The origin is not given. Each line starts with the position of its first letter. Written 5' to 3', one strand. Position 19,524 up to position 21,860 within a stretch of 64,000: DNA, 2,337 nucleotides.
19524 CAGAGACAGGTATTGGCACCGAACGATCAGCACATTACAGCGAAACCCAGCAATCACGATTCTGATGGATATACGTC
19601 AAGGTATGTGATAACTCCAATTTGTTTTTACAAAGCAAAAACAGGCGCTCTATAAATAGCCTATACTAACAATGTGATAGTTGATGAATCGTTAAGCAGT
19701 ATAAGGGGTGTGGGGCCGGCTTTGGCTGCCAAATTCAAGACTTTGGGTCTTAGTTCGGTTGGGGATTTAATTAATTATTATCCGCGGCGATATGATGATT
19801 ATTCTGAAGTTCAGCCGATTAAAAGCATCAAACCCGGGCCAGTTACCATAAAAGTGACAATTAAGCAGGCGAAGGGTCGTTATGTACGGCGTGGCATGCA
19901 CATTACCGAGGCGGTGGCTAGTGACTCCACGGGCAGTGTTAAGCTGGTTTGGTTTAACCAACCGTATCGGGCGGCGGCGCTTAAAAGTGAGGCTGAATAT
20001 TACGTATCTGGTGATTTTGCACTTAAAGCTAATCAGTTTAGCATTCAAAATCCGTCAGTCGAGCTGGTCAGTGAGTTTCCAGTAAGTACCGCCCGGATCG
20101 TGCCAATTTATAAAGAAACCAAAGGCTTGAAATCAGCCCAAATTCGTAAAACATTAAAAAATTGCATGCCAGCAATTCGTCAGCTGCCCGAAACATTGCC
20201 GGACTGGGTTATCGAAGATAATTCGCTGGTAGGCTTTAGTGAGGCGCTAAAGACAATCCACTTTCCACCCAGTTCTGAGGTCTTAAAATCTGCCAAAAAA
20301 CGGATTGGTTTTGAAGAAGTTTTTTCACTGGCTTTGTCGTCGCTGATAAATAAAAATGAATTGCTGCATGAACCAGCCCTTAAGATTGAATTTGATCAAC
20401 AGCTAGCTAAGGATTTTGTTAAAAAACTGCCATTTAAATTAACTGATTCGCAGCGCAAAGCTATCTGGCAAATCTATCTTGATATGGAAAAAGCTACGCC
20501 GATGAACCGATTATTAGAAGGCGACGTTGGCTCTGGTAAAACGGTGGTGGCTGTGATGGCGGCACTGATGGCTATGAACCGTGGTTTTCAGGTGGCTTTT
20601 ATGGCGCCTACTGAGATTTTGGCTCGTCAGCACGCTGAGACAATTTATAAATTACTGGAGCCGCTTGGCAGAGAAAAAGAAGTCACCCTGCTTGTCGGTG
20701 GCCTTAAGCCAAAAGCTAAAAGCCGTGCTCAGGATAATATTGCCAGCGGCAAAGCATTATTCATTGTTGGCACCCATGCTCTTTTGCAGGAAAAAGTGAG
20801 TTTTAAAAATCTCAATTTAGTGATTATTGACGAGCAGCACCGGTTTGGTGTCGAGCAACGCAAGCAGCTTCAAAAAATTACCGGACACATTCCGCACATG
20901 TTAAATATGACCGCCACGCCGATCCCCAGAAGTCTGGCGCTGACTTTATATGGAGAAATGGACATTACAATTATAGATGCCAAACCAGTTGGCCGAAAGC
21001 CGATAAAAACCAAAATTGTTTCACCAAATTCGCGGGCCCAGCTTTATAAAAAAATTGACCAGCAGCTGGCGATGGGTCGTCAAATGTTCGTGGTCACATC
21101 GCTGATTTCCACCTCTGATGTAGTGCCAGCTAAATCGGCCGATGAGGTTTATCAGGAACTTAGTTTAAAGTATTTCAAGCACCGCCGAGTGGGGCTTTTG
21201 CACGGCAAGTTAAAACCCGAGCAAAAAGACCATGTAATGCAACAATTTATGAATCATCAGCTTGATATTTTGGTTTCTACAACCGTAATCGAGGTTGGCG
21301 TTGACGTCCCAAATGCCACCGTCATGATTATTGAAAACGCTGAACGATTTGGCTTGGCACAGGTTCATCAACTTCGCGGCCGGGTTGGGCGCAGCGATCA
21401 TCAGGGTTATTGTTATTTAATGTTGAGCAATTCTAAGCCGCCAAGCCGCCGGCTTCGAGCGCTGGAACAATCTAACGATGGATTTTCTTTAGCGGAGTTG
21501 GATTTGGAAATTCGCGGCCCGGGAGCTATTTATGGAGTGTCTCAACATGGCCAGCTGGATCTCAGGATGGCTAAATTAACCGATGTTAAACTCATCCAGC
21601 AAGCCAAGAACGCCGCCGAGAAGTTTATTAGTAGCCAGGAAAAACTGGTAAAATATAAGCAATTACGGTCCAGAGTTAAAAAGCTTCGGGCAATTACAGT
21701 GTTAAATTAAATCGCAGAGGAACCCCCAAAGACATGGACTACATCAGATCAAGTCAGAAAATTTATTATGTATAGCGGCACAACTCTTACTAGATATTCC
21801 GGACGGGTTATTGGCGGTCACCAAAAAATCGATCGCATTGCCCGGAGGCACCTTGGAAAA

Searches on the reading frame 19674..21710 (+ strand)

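Call 11: search_protein_families(library=pfam, proteins=[window:19674-21710:+], max_evalue=0.00001)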
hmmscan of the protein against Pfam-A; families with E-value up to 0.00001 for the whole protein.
window:19674-21710:+ (678 aa): 6 families
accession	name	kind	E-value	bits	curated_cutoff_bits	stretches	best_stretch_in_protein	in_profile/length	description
PF17191.10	RecG_wedge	-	2.1e-26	92.9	23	1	10-167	5-161/162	RecG wedge domain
PF00270.35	DEAD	-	7.5e-24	84.8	26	1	258-420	2-163/167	DEAD/DEAH box helicase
PF00271.37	Helicase_C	-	7.1e-21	75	23.5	1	467-574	14-109/110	Helicase conserved C-terminal domain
PF04851.21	ResIII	-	7e-13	49.3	22.5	1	254-416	2-162/164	Type III restriction enzyme, res subunit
PF19833.4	RecG_dom3_C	-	6.7e-10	39.3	26.8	1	601-675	2-80/87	ATP-dependent DNA helicase RecG, domain 3, C-terminal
PF22590.2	Cas3-like_C_2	-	2.5e-06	28.1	27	1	487-575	13-105/106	CRISPR-associated nuclease/helicase Cas3, C-terminal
